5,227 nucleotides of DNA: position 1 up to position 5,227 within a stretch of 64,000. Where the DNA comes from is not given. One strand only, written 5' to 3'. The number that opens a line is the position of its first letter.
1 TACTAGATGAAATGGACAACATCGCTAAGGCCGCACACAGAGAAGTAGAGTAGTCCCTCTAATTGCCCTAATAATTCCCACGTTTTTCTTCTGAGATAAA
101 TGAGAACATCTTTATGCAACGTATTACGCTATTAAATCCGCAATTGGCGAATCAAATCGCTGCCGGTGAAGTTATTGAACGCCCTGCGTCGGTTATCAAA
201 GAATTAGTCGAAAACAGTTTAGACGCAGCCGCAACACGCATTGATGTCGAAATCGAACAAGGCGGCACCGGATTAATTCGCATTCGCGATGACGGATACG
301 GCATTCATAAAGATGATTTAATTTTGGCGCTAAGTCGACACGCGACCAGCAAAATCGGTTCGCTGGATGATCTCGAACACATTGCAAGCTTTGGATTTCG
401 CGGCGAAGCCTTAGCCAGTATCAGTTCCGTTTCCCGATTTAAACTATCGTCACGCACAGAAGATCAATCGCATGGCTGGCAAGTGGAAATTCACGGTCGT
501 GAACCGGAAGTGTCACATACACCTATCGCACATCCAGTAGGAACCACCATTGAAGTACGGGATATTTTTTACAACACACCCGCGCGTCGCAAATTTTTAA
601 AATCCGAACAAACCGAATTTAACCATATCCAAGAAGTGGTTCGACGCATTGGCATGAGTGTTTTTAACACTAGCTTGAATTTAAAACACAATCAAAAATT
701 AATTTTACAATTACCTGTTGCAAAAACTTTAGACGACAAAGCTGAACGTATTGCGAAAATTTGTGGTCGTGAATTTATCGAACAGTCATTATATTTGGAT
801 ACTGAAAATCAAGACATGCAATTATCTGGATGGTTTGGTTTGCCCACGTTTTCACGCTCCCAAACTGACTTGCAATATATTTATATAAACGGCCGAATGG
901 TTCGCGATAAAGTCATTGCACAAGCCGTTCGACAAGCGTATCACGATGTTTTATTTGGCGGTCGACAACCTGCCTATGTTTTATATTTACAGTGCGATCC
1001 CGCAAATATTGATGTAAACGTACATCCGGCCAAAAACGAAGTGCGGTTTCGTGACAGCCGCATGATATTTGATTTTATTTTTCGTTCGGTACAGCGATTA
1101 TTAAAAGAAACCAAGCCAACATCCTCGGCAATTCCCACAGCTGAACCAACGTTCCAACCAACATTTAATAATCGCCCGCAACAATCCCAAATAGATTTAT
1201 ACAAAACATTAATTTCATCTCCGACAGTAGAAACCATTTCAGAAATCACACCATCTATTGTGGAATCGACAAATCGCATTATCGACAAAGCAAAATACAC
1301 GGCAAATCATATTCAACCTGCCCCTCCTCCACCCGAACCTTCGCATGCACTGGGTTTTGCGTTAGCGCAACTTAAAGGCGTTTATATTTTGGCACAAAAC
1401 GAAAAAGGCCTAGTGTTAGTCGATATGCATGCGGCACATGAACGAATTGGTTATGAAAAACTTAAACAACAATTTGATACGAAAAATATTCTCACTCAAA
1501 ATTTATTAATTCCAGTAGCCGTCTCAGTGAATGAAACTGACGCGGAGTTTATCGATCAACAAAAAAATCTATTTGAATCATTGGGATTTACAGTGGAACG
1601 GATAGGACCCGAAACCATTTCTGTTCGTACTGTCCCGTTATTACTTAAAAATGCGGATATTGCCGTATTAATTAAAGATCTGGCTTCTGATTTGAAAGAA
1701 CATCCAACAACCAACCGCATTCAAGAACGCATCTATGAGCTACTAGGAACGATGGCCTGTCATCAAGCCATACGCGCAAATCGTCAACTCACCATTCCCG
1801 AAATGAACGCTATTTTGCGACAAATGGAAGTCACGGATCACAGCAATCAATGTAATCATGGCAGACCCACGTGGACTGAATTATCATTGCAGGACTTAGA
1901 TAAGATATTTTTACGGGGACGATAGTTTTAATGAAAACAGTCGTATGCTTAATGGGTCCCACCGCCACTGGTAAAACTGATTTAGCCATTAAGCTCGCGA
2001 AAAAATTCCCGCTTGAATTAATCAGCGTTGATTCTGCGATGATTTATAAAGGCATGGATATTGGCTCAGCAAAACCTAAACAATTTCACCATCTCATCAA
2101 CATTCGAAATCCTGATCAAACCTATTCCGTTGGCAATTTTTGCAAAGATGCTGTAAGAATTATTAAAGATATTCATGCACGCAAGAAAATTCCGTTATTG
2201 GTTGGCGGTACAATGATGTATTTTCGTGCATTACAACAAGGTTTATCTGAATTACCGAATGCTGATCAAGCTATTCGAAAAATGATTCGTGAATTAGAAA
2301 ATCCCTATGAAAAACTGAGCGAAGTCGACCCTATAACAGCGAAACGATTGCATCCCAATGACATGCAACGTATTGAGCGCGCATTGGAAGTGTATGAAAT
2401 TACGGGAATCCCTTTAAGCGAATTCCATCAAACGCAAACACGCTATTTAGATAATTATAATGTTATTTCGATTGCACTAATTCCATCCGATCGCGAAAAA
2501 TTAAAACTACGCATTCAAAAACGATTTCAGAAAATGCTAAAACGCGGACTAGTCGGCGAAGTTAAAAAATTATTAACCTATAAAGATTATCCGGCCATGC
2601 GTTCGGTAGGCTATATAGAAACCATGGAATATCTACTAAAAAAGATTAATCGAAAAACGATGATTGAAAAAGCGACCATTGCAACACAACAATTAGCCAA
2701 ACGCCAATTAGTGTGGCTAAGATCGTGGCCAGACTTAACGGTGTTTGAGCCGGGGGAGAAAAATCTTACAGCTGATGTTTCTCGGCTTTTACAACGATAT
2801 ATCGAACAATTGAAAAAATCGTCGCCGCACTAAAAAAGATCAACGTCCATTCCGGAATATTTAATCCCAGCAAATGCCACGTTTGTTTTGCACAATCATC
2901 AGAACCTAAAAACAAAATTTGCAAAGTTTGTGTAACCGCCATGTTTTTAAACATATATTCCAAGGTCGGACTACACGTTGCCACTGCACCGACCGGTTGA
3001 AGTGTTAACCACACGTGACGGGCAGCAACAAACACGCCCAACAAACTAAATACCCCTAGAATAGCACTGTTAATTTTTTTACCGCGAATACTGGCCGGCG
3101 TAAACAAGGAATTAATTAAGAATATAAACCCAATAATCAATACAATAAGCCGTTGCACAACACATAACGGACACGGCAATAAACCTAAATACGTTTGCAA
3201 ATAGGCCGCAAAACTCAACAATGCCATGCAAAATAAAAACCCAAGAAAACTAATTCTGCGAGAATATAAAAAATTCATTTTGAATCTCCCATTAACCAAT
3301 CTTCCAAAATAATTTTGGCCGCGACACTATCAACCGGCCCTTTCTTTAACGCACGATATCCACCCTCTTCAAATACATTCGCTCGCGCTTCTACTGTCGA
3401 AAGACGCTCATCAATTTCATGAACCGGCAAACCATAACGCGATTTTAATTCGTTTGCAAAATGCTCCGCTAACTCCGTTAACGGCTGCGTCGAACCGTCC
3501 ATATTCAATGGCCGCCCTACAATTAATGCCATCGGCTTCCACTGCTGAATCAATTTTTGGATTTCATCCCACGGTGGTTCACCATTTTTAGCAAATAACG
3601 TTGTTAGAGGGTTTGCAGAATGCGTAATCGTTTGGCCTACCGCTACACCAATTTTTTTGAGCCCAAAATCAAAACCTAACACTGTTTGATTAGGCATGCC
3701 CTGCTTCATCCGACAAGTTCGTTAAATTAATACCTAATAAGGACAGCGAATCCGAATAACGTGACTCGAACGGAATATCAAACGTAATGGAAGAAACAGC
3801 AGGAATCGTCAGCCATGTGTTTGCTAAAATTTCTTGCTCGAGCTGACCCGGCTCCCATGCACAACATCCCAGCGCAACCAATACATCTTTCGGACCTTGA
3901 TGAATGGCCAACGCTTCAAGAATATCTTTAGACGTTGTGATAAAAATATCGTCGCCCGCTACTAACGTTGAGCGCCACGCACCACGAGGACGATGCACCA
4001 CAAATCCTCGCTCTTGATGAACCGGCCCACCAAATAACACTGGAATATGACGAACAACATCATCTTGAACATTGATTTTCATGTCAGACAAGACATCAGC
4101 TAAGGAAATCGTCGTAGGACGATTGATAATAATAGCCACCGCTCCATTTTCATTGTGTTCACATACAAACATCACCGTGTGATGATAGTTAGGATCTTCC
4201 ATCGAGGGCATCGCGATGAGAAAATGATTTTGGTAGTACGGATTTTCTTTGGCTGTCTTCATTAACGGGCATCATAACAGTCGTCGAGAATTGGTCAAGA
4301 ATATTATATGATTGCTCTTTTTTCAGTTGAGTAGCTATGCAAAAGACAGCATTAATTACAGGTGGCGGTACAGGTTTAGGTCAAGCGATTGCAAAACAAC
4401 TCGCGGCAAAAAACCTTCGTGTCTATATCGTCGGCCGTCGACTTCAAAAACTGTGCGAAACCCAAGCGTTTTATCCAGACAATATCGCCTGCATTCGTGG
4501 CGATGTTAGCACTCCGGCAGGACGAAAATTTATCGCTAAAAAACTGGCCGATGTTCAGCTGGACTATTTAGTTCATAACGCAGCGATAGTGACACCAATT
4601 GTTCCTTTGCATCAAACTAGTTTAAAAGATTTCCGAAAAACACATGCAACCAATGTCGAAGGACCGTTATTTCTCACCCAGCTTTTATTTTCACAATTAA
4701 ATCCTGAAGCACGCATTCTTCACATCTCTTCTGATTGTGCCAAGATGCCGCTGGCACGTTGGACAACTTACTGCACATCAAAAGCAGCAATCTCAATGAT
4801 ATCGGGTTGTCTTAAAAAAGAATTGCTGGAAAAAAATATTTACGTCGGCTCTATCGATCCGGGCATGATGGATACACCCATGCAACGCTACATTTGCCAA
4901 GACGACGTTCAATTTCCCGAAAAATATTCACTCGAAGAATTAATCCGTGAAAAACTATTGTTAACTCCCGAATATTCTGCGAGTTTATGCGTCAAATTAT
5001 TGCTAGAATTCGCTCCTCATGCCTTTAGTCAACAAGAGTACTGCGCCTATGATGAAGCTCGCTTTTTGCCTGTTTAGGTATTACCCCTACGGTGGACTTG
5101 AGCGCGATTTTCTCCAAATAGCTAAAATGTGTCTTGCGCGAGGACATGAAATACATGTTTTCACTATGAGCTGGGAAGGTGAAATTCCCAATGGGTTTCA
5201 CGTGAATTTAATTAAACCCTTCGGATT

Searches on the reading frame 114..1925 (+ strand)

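Call 38: search_protein_families(library=ncbifam, proteins=[window:114-1925:+], max_evalue=1e-8)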
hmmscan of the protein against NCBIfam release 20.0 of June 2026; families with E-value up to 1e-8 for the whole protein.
window:114-1925:+ (603 aa): 8 families
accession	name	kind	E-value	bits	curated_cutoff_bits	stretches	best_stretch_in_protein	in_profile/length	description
NF000949.0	PRK00095.1-2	equivalog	1.6e-254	846.8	750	1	1-603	4-634/634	DNA mismatch repair endonuclease MutL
NF000953.0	PRK00095.2-4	equivalog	3.4e-197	657.1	693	1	4-601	3-610/611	DNA mismatch repair endonuclease MutL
NF000948.0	PRK00095.1-1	equivalog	5.2e-186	620.3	701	2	4-338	3-337/625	DNA mismatch repair endonuclease MutL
TIGR00585.2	mutl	equivalog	9.1e-185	615.7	180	1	4-528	1-554/555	DNA mismatch repair endonuclease MutL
NF000952.0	PRK00095.2-2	subfamily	2.8e-172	574.4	840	1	4-601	3-622/623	DNA mismatch repair endonuclease MutL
NF000950.0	PRK00095.1-3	equivalog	2.7e-140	468.8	756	2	1-369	1-363/641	DNA mismatch repair endonuclease MutL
NF000951.0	PRK00095.2-1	equivalog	4.8e-99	332.5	391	2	2-338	3-340/559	DNA mismatch repair endonuclease MutL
NF000954.0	PRK00095.2-5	equivalog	3.8e-88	296.4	937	1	2-532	5-529/588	DNA mismatch repair endonuclease MutL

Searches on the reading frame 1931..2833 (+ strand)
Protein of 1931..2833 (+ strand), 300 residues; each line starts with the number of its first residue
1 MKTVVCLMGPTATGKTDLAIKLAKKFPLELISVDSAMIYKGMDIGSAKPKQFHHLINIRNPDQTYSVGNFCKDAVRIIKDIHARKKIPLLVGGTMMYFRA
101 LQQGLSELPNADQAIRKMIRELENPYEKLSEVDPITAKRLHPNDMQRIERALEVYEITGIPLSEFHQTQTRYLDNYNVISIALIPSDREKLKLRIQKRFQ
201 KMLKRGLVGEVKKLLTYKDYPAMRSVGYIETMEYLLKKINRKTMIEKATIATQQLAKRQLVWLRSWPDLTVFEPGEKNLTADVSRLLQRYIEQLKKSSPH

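Call 38: search_protein_families(library=ncbifam, proteins=[window:1931-2833:+], max_evalue=1e-8)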
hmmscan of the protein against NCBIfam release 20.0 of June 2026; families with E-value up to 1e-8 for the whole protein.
window:1931-2833:+ (300 aa): 1 family
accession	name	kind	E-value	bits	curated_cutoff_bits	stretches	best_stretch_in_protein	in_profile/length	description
TIGR00174.1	miaA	equivalog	9e-88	294.2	148.65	1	4-273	1-284/288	tRNA (adenosine(37)-N6)-dimethylallyltransferase MiaA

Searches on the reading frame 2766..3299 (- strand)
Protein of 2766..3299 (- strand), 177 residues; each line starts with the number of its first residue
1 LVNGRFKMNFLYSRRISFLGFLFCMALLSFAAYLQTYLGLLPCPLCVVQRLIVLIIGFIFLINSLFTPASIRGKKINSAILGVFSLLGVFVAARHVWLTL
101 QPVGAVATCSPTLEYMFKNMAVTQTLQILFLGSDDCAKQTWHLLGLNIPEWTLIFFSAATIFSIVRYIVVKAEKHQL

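Call 38: search_protein_families(library=ncbifam, proteins=[window:2766-3299:-], max_evalue=1e-8)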
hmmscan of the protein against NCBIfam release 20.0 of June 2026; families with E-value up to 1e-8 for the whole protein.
window:2766-3299:- (177 aa): 3 families
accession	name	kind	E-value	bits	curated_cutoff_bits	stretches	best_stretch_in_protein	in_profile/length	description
NF003354.0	PRK04388.1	equivalog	2.5e-34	118.6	168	1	14-168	9-163/172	disulfide bond formation protein B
NF002552.0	PRK02110.1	equivalog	7e-20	71.4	138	1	14-165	12-159/169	disulfide bond formation protein B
NF002485.0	PRK01749.1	equivalog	1.3e-15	57.8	157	1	15-169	12-164/177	disulfide bond formation protein DsbB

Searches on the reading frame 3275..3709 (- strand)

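Call 38: search_protein_families(library=ncbifam, proteins=[window:3275-3709:-], max_evalue=1e-8)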
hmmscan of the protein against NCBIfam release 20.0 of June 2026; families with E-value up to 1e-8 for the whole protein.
window:3275-3709:- (144 aa): 2 families
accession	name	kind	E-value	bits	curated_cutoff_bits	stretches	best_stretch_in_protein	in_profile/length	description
TIGR00250.1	RNAse_H_YqgF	equivalog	7e-43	145.8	43.25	1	11-139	1-129/130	Holliday junction resolvase RuvX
NF001026.0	PRK00109.2-2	equivalog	6e-15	55.4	155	1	10-140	3-127/130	Holliday junction resolvase RuvX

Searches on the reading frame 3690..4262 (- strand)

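Call 38: search_protein_families(library=ncbifam, proteins=[window:3690-4262:-], max_evalue=1e-8)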
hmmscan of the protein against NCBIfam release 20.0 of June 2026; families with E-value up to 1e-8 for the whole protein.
window:3690-4262:- (190 aa): 7 families
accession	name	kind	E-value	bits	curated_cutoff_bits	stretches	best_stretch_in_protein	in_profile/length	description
NF001266.0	PRK00228.1-1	equivalog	3.1e-69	232.3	198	1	10-190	4-187/187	YqgE/AlgH family protein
NF001267.0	PRK00228.1-2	equivalog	1.6e-58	197.6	284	1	9-190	9-192/192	YqgE/AlgH family protein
NF001268.0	PRK00228.1-4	equivalog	1.8e-52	178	216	1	3-190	7-201/201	YqgE/AlgH family protein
NF001271.0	PRK00228.2-3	equivalog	2.4e-20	73.1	254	1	13-184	13-180/189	YqgE/AlgH family protein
NF001270.0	PRK00228.2-2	equivalog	2.7e-18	66.2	225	1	9-159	10-159/193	YqgE/AlgH family protein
NF001272.0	PRK00228.2-4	equivalog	1.1e-15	57.5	241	1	7-158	13-163/198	YqgE/AlgH family protein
NF001269.0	PRK00228.2-1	equivalog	4.2e-12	46.2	278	1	13-159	22-167/201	YqgE/AlgH family protein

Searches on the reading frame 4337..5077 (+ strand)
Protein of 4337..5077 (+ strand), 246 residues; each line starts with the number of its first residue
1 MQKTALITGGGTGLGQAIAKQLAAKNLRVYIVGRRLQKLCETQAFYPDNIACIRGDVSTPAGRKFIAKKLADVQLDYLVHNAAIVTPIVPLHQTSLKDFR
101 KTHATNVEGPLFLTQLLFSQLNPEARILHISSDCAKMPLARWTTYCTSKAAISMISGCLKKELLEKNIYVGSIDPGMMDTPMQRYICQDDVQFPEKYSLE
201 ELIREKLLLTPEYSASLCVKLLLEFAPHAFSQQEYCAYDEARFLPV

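Call 38: search_protein_families(library=ncbifam, proteins=[window:4337-5077:+], max_evalue=1e-8)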
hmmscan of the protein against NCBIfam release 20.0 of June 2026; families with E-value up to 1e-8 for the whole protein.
window:4337-5077:+ (246 aa): 169 families (the best 25 are shown)
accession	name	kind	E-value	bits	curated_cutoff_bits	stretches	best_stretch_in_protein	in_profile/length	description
NF005436.0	PRK07023.1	equivalog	2.7e-35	122.3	292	1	3-223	6-232/248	SDR family oxidoreductase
NF005381.0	PRK06924.1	equivalog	8.4e-33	114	258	1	3-224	2-236/251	(S)-benzoin forming benzil reductase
NF005559.1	PRK07231.1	subfamily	1.4e-28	100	215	1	2-190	4-198/249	glucose 1-dehydrogenase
NF006073.0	PRK08219.1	equivalog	3.2e-28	99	218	1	2-190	3-186/227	SDR family oxidoreductase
NF005075.0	PRK06500.1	equivalog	5.2e-28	98.1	336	1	2-187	6-192/249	SDR family oxidoreductase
NF006565.0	PRK09072.1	equivalog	1.6e-26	93.4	238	1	2-183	5-189/265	SDR family oxidoreductase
NF006074.0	PRK08220.1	equivalog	1.3e-24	87.2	312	1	2-190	8-192/251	2,3-dihydro-2,3-dihydroxybenzoate dehydrogenase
NF005067.0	PRK06484.1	equivalog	2e-24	86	713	1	3-182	274-455/524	short chain dehydrogenase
NF009466.0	PRK12826.1-2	subfamily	1.2e-23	83.8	222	1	1-189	2-198/248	3-oxoacyl-ACP reductase FabG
TIGR04316.1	dhbA_paeA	equivalog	3.3e-23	82.5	300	1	5-191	1-193/250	2,3-dihydro-2,3-dihydroxybenzoate dehydrogenase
NF005472.0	PRK07067.1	equivalog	2.1e-22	79.9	338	1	2-184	6-192/257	L-iditol 2-dehydrogenase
NF005594.0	PRK07326.1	equivalog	2.4e-22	79.7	271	1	2-188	6-196/237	SDR family oxidoreductase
NF005672.0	PRK07454.1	equivalog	4.2e-22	78.5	234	1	2-182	6-192/241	SDR family oxidoreductase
NF009386.0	PRK12745.1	equivalog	6.4e-22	77.9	250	1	1-183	4-201/259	3-ketoacyl-ACP reductase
NF006509.0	PRK08945.1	equivalog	6.5e-22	77.9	269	1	2-183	13-204/248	YciK family oxidoreductase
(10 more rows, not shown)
